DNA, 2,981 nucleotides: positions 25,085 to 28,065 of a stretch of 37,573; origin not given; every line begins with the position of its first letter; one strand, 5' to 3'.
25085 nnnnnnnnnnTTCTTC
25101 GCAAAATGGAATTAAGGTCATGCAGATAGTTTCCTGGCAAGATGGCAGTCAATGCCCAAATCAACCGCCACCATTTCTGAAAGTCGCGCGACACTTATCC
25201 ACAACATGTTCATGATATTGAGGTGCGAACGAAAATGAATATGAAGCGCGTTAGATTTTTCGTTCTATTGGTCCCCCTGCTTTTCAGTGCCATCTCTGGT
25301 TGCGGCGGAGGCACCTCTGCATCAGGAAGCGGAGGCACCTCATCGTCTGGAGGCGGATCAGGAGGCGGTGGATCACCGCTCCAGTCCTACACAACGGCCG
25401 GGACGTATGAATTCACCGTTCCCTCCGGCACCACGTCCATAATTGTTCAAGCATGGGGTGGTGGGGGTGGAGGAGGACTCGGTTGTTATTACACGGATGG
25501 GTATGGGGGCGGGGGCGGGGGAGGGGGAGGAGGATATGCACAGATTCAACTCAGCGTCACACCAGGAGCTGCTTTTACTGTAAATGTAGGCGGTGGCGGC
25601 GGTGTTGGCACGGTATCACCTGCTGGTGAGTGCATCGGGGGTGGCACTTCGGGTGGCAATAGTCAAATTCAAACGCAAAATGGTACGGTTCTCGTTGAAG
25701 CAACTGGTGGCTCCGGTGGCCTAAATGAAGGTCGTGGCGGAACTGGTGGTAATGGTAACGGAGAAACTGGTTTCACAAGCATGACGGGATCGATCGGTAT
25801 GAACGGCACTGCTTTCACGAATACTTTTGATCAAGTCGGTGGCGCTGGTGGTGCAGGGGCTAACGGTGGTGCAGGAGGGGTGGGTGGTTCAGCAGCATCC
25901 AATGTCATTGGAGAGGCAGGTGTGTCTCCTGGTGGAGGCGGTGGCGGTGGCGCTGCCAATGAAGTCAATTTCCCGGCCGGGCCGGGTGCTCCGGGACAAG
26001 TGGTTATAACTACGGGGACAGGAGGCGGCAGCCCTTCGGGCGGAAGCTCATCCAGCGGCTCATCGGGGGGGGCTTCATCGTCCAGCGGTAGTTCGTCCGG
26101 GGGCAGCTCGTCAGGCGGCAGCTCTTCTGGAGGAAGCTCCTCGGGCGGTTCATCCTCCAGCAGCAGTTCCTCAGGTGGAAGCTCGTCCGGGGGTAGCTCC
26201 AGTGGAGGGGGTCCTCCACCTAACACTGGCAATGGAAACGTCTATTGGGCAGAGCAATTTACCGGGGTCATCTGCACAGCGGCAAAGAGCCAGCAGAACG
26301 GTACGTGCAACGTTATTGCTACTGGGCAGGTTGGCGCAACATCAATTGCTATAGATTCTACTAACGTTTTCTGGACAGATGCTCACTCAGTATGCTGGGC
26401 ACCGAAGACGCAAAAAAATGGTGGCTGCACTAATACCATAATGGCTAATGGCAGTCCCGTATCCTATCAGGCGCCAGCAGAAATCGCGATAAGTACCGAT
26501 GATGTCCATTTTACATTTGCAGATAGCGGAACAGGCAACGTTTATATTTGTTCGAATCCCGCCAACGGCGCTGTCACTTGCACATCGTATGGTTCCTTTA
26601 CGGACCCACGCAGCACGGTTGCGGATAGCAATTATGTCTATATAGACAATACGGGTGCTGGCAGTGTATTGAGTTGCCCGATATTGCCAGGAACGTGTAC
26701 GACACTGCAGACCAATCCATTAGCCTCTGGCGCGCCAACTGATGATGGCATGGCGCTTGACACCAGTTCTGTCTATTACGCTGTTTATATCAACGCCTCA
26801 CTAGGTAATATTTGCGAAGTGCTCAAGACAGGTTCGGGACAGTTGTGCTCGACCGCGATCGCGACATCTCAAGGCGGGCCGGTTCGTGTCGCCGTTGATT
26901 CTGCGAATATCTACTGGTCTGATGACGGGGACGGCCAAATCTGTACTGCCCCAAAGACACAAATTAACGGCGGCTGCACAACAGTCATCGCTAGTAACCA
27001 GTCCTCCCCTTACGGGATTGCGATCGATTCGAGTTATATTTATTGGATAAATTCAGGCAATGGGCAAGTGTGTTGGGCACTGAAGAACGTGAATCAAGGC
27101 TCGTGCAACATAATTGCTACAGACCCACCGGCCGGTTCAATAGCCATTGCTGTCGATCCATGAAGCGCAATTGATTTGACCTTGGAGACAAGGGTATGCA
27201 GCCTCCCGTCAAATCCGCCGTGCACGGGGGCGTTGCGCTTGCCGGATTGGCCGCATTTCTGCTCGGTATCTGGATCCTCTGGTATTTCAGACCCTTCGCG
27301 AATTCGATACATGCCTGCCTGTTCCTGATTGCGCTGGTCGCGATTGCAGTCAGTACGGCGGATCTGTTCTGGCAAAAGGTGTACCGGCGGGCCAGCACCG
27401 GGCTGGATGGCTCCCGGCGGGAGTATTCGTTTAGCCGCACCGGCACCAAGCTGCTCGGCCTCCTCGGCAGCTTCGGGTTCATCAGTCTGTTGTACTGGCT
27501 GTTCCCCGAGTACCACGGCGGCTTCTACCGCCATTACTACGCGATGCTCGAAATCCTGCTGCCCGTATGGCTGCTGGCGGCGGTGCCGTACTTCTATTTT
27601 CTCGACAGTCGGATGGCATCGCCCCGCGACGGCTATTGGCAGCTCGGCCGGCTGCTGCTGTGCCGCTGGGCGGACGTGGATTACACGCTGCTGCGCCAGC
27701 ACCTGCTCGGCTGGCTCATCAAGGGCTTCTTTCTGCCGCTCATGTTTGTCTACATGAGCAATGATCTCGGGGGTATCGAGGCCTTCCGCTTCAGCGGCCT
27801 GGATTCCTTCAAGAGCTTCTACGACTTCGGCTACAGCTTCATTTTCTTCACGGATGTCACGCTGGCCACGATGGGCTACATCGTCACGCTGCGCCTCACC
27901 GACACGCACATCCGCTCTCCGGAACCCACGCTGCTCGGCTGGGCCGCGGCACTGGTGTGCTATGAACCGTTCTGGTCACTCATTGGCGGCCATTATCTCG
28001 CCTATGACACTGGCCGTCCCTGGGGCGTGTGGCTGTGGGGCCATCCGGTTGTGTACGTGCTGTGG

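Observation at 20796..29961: Candidate uncharacterised cell-envelope module: AraC regulator, four Ser/Gly-tethered lipoproteins and an ICMT-family membrane methyltransferase, next to tRNA-Val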

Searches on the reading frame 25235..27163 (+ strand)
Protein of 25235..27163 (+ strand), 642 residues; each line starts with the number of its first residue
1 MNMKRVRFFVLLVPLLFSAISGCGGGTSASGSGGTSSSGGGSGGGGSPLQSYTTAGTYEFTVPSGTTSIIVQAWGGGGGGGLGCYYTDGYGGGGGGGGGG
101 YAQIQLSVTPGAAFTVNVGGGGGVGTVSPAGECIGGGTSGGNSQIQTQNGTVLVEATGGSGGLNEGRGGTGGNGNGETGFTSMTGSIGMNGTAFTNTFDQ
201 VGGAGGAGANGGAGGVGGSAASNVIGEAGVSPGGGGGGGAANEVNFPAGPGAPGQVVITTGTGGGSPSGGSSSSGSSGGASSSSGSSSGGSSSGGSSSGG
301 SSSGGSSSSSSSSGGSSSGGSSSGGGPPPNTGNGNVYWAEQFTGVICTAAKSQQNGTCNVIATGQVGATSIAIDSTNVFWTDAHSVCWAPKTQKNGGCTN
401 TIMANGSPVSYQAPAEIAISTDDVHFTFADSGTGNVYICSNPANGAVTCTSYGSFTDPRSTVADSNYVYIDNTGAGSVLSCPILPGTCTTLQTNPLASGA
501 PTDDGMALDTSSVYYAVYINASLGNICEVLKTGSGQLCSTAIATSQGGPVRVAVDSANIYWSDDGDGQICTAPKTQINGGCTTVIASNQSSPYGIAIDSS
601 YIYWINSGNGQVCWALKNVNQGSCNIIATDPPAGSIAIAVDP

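Call 5: search_protein_families(library=pfam, proteins=[window:25235-27163:+], max_evalue=0.01)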
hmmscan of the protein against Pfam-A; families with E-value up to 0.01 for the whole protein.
window:25235-27163:+ (642 aa): 2 families
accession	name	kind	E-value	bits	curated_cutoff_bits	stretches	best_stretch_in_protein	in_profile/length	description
PF21722.4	Gly_rich_2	-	6.6e-10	39.8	24.3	1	53-259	1-224/226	Glycine-rich domain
PF00058.23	Ldl_recept_b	-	0.0052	17.7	21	0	558-598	2-41/42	Low-density lipoprotein receptor repeat class B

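Call 6: search_protein_families(library=ncbifam, proteins=[window:25235-27163:+], max_evalue=0.01)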
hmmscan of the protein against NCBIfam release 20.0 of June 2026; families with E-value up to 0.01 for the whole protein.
window:25235-27163:+ (642 aa): 0 families

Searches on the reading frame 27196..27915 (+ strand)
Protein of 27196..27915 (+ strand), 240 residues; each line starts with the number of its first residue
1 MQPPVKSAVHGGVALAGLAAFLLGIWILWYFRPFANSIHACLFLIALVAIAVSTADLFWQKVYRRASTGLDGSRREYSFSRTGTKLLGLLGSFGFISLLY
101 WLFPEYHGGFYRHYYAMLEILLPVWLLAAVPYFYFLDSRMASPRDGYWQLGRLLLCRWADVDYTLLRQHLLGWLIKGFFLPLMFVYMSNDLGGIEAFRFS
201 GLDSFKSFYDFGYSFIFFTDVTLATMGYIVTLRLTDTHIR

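Call 65: search_protein_representatives(protein=window:27196-27915:+)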
Query: 240 residues. Proteins with E-value up to 0.001 (for the whole library): 490; up to 1e-10: 328; up to 1e-30: 79. The best 150 are listed.
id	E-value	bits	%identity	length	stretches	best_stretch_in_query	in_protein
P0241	1.1e-60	222.1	46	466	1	6-240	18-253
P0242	2.3e-60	221.0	49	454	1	31-240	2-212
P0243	1.7e-57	211.6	53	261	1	37-224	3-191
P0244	2.9e-56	207.6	53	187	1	1-187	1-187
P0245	3.8e-48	181.0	42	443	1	5-240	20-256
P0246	9.4e-48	179.7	44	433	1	37-240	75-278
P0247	1.4e-47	179.1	46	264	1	7-213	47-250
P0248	3.1e-45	171.4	39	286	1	13-240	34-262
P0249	4.7e-45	170.8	43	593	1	16-240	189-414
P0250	5.9e-45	170.5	59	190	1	45-179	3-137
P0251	1.4e-44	169.3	45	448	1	13-240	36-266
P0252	8.0e-44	166.8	39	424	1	7-240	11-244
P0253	1.7e-43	165.7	43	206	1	11-188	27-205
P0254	4.3e-43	164.4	40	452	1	13-240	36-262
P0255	6.6e-42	160.5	40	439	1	4-240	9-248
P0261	1.6e-40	156.0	45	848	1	35-240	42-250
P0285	5.3e-35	137.9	38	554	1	11-240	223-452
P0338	5.7e-28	114.8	36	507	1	29-240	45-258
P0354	2.0e-26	109.8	36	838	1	15-240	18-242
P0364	7.8e-26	107.9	32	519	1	33-240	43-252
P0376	1.3e-24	103.8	36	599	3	145-240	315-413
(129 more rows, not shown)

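Call 66: search_protein_families(library=pfam, proteins=[P0261, P0354, P0249, P0285, P0376, P0338, P0364], max_evalue=0.01)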
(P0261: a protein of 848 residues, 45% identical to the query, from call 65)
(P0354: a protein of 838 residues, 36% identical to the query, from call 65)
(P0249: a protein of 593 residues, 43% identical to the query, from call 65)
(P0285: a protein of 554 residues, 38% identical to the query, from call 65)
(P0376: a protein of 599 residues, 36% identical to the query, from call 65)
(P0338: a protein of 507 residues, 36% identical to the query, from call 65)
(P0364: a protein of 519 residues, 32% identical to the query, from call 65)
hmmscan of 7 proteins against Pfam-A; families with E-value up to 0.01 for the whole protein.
P0261 (848 aa): 3 families
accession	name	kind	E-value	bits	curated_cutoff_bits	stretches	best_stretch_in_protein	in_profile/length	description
PF04140.19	ICMT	-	2.9e-06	28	24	1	316-393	21-94/95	Isoprenylcysteine carboxyl methyltransferase (ICMT) family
PF13231.12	PMT_2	-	5.1e-05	24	26.1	1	498-641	15-157/160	Dolichyl-phosphate-mannose-protein mannosyltransferase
PF04191.18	PEMT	-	0.0044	17.9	25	1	321-394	34-100/105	Phospholipid methyltransferase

P0354 (838 aa): 4 families
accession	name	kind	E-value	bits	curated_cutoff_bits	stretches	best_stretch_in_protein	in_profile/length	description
PF00144.29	Beta-lactamase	-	4.7e-49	167.8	27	1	481-819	13-324/329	Beta-lactamase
PF04140.19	ICMT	-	3.1e-05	24.7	24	1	310-385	23-94/95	Isoprenylcysteine carboxyl methyltransferase (ICMT) family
PF04191.18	PEMT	-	8.6e-05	23.4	25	1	311-385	32-99/105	Phospholipid methyltransferase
PF06966.17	DUF1295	-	0.0013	18.7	20.4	1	316-376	148-207/235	Protein of unknown function (DUF1295)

P0249 (593 aa): 1 family
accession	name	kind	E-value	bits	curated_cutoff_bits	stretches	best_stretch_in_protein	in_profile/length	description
PF04140.19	ICMT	-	3.2e-06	27.9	24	1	469-558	10-94/95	Isoprenylcysteine carboxyl methyltransferase (ICMT) family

P0285 (554 aa): 0 families

P0376 (599 aa): 2 families
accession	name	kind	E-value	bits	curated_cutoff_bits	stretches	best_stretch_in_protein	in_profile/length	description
PF04140.19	ICMT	-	1.4e-06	29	24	1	465-558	7-93/95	Isoprenylcysteine carboxyl methyltransferase (ICMT) family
PF06966.17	DUF1295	-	0.00028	20.9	20.4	1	488-567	148-231/235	Protein of unknown function (DUF1295)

P0338 (507 aa): 2 families
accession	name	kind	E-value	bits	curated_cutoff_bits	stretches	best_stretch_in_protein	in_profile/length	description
PF04140.19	ICMT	-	0.00016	22.5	24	1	311-354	9-51/95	Isoprenylcysteine carboxyl methyltransferase (ICMT) family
PF04191.18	PEMT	-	0.00048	21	25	0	313-360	21-64/105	Phospholipid methyltransferase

P0364 (519 aa): 0 families
